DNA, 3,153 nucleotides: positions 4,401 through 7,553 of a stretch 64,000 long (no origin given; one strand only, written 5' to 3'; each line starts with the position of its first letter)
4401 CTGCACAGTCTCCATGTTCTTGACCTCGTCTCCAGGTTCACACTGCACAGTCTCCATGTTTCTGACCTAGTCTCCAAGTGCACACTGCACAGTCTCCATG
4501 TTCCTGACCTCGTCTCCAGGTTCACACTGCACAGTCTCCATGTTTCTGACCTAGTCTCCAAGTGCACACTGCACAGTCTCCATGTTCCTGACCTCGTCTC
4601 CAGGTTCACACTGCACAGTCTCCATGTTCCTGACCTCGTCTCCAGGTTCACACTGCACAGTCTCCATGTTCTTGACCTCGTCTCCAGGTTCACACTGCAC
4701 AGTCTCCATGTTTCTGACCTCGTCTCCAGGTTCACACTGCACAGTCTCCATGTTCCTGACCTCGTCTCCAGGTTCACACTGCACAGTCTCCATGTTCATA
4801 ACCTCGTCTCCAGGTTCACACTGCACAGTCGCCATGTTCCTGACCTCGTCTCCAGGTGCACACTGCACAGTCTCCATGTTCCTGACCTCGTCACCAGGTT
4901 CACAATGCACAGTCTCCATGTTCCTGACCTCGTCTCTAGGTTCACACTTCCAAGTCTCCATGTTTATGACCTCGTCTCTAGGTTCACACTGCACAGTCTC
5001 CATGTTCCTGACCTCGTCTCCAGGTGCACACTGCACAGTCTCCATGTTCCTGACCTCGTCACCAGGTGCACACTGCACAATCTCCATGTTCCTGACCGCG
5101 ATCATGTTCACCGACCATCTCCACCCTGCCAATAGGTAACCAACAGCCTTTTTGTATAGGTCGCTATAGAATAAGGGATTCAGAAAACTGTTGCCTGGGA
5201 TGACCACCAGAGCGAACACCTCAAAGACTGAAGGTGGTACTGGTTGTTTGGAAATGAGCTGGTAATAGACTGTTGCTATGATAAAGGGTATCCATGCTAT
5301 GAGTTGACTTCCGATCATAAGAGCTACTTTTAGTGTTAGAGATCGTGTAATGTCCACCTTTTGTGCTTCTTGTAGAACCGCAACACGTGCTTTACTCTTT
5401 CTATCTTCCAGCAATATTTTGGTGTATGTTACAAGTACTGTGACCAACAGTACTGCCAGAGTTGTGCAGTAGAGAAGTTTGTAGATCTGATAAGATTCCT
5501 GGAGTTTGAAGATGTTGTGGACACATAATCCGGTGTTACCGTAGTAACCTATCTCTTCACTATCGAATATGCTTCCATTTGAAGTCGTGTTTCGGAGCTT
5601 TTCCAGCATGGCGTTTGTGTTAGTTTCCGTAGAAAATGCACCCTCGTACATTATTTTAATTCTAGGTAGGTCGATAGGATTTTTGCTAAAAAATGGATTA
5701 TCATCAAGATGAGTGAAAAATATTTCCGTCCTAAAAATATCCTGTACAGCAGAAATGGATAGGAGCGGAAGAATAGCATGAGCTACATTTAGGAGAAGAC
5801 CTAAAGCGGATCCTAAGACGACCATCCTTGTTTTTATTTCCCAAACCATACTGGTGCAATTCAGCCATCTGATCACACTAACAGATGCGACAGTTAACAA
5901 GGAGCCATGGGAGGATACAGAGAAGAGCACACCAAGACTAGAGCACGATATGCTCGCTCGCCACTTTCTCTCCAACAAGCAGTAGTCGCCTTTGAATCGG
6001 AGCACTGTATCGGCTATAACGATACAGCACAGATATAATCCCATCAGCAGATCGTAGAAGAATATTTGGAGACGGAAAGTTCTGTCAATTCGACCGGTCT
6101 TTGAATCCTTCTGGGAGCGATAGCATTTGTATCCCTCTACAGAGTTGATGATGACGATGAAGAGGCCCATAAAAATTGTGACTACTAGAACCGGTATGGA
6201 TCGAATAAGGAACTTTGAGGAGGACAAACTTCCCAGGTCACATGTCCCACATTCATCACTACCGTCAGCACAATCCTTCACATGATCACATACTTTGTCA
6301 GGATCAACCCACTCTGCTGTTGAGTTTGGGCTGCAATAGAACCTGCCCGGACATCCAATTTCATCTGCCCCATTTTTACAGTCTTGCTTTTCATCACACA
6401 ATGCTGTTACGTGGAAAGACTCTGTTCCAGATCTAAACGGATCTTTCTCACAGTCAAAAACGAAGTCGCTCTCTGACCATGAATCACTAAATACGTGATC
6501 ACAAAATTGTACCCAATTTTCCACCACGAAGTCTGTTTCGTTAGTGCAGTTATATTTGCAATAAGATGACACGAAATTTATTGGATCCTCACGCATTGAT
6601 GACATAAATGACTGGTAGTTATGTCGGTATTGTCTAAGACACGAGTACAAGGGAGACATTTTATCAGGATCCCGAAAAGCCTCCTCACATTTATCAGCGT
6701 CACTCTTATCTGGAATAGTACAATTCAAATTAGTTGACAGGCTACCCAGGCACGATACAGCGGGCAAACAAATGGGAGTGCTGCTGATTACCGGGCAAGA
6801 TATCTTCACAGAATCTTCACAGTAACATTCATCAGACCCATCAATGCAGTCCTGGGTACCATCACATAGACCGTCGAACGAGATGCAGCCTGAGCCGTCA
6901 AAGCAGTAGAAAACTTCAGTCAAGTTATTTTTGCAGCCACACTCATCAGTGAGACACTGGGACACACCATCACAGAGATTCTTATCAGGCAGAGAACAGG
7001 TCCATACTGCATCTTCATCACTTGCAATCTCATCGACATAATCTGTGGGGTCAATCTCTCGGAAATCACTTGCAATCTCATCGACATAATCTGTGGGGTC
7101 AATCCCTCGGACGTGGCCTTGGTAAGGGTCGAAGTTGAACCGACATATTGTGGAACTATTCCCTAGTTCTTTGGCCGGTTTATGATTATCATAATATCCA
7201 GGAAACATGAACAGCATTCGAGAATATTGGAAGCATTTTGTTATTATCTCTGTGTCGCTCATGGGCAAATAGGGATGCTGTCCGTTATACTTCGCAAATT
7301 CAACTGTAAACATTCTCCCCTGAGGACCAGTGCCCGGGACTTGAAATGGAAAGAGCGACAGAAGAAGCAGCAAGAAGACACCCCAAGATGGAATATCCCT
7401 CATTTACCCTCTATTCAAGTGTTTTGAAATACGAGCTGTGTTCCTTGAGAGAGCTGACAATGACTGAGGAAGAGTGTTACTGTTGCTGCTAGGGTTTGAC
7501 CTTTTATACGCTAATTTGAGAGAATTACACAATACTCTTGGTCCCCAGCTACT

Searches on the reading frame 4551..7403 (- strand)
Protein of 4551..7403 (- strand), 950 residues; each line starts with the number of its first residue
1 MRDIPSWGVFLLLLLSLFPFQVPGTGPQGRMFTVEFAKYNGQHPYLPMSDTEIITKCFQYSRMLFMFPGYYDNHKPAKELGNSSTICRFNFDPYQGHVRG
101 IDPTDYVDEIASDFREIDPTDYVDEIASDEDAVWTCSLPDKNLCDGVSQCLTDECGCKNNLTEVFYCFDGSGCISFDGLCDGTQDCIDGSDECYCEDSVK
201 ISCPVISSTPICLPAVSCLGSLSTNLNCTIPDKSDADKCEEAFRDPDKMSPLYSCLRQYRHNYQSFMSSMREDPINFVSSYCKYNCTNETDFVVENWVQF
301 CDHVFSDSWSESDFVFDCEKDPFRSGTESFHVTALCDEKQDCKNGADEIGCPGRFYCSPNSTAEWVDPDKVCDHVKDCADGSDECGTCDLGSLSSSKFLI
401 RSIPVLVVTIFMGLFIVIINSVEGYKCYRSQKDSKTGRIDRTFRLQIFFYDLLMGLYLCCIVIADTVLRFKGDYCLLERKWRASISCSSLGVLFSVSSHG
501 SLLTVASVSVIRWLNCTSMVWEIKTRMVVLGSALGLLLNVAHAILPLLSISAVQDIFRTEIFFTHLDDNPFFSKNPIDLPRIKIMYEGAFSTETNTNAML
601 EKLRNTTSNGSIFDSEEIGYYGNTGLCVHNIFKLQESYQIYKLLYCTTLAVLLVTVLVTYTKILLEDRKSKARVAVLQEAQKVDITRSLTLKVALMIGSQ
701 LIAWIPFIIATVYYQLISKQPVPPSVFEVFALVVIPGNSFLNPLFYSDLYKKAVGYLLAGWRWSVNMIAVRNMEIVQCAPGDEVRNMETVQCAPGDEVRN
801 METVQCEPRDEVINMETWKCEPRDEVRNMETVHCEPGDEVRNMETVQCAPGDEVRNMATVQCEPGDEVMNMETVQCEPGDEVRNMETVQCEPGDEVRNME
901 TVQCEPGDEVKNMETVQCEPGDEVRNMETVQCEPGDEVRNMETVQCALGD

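Call 11: list_cluster_members(proteins=[window:4551-7403:-, window:46938-48590:+, window:42657-44747:-, window:34732-35751:-])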
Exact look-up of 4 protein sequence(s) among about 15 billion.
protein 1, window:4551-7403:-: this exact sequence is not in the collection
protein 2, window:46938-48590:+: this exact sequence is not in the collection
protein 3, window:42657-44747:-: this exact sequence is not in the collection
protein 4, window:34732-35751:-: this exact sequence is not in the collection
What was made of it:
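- Tried and rejected: Exact look-up of four large window ORFs showed they are not in the collection, so the source genome is not held (call 11).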

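Call 14: find_homologous_proteins(query=window:5094-7403:-)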
Query seq(770 aa) (770 aa): 166 proteins with E <= 0.001 among 3348 candidates; the best 120 are listed.
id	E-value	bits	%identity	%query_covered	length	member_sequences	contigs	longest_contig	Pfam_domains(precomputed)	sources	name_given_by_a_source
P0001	0.0e+0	1375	81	100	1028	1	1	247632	PF00057.24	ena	-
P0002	0.0e+0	1228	72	100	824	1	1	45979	PF00057.24,PF00001.27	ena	-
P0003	0.0e+0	1206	70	100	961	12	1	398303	PF00057.24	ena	-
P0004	0.0e+0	1054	62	99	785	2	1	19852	PF00057.24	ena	-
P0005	1.3e-269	915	63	89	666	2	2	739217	PF00057.24,PF00001.27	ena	-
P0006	1.4e-202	693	50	82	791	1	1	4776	PF00057.24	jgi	jgi:hypothetical protein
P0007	1.4e-197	677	49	83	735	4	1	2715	PF00001.27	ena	-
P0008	3.8e-195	669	49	83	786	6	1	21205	PF00057.24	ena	-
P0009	2.7e-193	662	46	95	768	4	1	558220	PF00057.24,PF00001.27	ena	-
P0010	2.3e-191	656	47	89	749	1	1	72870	PF00057.24,PF00001.27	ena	-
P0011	6.0e-191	655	48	83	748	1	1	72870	PF00001.27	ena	-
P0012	6.9e-191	654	43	99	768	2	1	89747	PF00057.24,PF00001.27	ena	-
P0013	1.0e-190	654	49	83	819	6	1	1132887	PF00057.24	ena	-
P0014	2.8e-189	649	48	82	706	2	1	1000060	PF00057.24,PF00001.27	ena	-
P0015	3.9e-189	649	47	88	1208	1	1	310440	PF20844.3,PF00057.24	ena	-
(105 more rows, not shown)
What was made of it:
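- The host is a ctenophore (call 14).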

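Call 15: find_encoding_contigs(protein=P0001, flank=10000, max_places=3)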
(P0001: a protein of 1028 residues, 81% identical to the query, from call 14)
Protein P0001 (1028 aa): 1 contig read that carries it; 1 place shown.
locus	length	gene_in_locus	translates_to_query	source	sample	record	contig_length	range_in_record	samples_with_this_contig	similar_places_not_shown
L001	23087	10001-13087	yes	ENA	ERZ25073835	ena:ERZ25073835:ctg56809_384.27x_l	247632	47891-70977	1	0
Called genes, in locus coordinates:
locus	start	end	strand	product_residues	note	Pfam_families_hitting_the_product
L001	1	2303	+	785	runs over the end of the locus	PF13415:Beta-prop_FBX42, PF13854:Kelch_HCF, PF24681:Kelch_KLHDC2_KLHL20_DRC7, PF24981:Beta-prop_ATRN-LZTR1, PF24681:Kelch_KLHDC2_KLHL20_DRC7, PF13415:Beta-prop_FBX42, PF13854:Kelch_HCF, PF01344:Kelch_1, +9 more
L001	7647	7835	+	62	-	-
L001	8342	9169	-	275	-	-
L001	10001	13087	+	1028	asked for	PF00057:Ldl_recept_a (faint)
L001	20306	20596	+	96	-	-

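Call 53: find_encoding_contigs(protein=P0002, flank=10000, max_places=2)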
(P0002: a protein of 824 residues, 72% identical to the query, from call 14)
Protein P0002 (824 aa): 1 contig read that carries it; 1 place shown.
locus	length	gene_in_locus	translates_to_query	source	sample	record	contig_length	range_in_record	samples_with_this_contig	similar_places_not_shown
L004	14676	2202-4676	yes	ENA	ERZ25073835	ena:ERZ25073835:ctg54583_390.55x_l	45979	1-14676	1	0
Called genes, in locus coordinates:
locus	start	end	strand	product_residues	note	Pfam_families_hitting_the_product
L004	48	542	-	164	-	-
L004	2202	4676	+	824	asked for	PF00057:Ldl_recept_a (faint), PF00001:7tm_1 (faint)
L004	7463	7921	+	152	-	-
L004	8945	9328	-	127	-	-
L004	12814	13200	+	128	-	-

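Call 54: find_encoding_contigs(protein=P0003, flank=10000, max_places=2)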
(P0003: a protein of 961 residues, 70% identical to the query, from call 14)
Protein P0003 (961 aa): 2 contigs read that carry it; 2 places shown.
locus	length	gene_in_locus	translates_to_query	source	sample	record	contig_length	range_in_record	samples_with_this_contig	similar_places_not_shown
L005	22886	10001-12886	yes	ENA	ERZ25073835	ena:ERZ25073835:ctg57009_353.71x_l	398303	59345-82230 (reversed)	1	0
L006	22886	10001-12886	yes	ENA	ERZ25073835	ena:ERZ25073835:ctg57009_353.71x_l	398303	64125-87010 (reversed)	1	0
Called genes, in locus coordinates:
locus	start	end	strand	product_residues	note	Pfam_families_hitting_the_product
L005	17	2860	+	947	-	PF00057:Ldl_recept_a (faint)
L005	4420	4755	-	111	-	-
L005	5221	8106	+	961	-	PF00057:Ldl_recept_a (faint)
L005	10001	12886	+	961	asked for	PF00057:Ldl_recept_a (faint)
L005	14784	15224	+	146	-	-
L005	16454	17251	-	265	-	-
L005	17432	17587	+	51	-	-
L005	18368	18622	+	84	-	-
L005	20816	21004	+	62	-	-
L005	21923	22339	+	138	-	-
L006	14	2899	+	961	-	PF00057:Ldl_recept_a (faint)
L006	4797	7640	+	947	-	PF00057:Ldl_recept_a (faint)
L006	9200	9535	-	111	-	-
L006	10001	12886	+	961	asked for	PF00057:Ldl_recept_a (faint)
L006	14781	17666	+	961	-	PF00057:Ldl_recept_a (faint)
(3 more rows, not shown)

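Call 55: find_encoding_contigs(protein=P0005, flank=10000, max_places=2)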
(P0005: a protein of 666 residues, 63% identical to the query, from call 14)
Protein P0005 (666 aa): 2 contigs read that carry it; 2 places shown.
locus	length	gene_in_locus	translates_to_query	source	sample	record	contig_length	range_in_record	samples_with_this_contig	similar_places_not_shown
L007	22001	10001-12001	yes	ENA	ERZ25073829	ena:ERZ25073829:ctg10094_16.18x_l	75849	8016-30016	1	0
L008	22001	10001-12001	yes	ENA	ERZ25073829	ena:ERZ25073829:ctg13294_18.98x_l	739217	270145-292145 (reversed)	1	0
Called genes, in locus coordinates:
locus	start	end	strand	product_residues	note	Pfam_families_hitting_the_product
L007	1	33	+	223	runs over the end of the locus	-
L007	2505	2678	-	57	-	-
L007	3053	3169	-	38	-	-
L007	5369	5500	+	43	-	-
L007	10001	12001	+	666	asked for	PF00057:Ldl_recept_a (faint), PF00001:7tm_1 (weak)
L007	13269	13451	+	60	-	-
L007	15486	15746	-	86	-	-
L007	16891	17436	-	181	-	-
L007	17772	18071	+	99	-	-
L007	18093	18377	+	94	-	-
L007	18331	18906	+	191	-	PF00098:zf-CCHC (faint)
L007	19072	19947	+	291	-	PF00665:rve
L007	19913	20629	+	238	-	-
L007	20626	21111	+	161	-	-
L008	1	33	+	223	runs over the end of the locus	-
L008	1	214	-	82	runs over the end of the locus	-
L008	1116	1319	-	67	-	-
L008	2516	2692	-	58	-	-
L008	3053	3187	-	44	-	-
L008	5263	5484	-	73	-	-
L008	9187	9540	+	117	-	-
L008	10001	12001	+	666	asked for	PF00057:Ldl_recept_a (faint), PF00001:7tm_1 (weak)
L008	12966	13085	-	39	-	-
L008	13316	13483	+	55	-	-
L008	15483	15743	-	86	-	-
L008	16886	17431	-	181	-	-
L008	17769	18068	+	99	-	-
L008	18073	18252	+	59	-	-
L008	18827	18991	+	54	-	-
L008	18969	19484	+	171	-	PF00098:zf-CCHC (faint)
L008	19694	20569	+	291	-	PF00665:rve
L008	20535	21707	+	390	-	-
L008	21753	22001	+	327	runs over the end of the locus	PF07727:RVT_2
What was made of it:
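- On Primate alpha satellite: The neighbouring GPCR's named relatives are all from Mnemiopsis leidyi, and the closest hits lie on ctenophore-like ENA contigs (calls 14, 15, 53-55).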
